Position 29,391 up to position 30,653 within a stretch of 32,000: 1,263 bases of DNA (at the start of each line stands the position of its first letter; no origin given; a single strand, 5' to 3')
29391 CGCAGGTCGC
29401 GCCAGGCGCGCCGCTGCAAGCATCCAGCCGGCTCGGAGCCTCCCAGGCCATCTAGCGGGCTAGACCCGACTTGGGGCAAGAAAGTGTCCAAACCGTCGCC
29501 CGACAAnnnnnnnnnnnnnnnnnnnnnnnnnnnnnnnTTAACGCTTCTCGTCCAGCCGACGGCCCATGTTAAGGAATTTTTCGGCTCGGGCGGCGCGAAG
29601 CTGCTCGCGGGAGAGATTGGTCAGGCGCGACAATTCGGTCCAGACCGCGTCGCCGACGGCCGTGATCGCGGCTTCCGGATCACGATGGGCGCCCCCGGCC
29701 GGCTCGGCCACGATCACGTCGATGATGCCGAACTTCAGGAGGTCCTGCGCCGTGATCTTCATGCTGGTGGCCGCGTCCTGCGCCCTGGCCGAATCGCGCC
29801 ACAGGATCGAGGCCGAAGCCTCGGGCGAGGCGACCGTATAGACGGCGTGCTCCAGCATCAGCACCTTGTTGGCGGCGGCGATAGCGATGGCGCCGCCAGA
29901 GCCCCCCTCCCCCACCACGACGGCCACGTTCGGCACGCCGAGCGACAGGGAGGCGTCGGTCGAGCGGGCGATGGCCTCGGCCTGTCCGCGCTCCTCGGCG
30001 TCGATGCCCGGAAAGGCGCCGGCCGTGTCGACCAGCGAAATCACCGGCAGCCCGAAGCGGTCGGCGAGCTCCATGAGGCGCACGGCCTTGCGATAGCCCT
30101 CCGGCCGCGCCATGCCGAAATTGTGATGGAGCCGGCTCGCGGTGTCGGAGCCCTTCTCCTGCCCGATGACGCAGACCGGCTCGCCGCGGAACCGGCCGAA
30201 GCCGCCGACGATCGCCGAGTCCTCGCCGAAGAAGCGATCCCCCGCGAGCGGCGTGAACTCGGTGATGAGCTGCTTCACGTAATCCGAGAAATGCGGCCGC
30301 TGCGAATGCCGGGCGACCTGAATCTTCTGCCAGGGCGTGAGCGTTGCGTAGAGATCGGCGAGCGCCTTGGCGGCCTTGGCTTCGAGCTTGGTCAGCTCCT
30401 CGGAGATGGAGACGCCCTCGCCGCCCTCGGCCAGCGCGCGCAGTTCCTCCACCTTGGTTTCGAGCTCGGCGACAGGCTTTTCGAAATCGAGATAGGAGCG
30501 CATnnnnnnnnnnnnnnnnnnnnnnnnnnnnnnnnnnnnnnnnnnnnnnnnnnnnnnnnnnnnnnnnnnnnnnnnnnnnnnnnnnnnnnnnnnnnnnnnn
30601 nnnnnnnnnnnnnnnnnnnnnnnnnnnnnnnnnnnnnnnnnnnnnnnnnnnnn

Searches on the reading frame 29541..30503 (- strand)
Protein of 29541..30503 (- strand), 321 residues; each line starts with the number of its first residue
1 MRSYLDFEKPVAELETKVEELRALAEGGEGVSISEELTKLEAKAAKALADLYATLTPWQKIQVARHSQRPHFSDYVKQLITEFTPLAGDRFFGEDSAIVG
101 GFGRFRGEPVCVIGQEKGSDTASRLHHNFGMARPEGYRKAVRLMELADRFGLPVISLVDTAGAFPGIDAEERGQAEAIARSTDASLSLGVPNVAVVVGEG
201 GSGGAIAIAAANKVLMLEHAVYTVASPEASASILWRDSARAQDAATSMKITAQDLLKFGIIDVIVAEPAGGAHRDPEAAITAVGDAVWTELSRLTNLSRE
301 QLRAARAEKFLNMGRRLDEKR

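Call 79: find_homologous_proteins(query=window:29541-30503:-, max_evalue=1e-50)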
Query window:29541-30503:- (321 aa): 8000 proteins with E <= 1e-50 among 8000 candidates; the best 120 are listed.
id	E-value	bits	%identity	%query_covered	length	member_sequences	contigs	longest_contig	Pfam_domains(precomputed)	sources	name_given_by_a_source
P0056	3.9e-198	675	97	100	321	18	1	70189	PF01039.28,PF03255.20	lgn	-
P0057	3.1e-188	642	93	100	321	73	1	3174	PF01039.28,PF03255.20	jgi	jgi:acetyl-CoA carboxylase carboxyl transferase subunit alpha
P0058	2.0e-184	630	90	100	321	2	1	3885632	PF01039.28,PF03255.20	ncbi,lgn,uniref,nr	ncbi:acetyl-CoA carboxylase carboxyltransferase subunit alpha [Methylocystis sp. JR02]|uniref:acetyl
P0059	4.2e-181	619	89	100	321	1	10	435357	PF01039.28,PF03255.20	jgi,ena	jgi:acetyl-CoA carboxylase carboxyl transferase subunit alpha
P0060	5.8e-180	615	89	100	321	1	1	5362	PF01039.28,PF03255.20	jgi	jgi:acetyl-CoA carboxylase carboxyl transferase subunit alpha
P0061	1.4e-179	614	88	100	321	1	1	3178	PF01039.28,PF03255.20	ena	-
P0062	1.5e-179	614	88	100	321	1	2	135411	PF01039.28,PF03255.20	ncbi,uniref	ncbi:acetyl-CoA carboxylase carboxyltransferase subunit alpha [Methylocystis sp.]|uniref:acetyl-CoA 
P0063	3.6e-179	613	88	100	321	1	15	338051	PF01039.28,PF03255.20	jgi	jgi:acetyl-CoA carboxylase carboxyl transferase subunit alpha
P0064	4.9e-179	612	89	100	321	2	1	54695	PF01039.28,PF03255.20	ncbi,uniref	ncbi:acetyl-CoA carboxylase carboxyltransferase subunit alpha [Methylocystis sp. 9N]|uniref:Acetyl-c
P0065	6.2e-179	612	88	100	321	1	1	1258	PF01039.28,PF03255.20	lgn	-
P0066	8.4e-179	611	88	100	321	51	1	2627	PF01039.28,PF03255.20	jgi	jgi:acetyl-CoA carboxylase carboxyl transferase subunit alpha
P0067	9.8e-179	611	88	100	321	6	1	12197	PF01039.28,PF03255.20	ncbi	-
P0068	1.5e-178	610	88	100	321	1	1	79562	PF01039.28,PF03255.20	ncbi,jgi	ncbi:MAG TPA: acetyl-CoA carboxylase carboxyltransferase subunit alpha [Methylocystis sp.]|jgi:acety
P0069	3.8e-178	609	88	100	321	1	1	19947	PF01039.28,PF03255.20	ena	-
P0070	3.9e-178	609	88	100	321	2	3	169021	PF01039.28,PF03255.20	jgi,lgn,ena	-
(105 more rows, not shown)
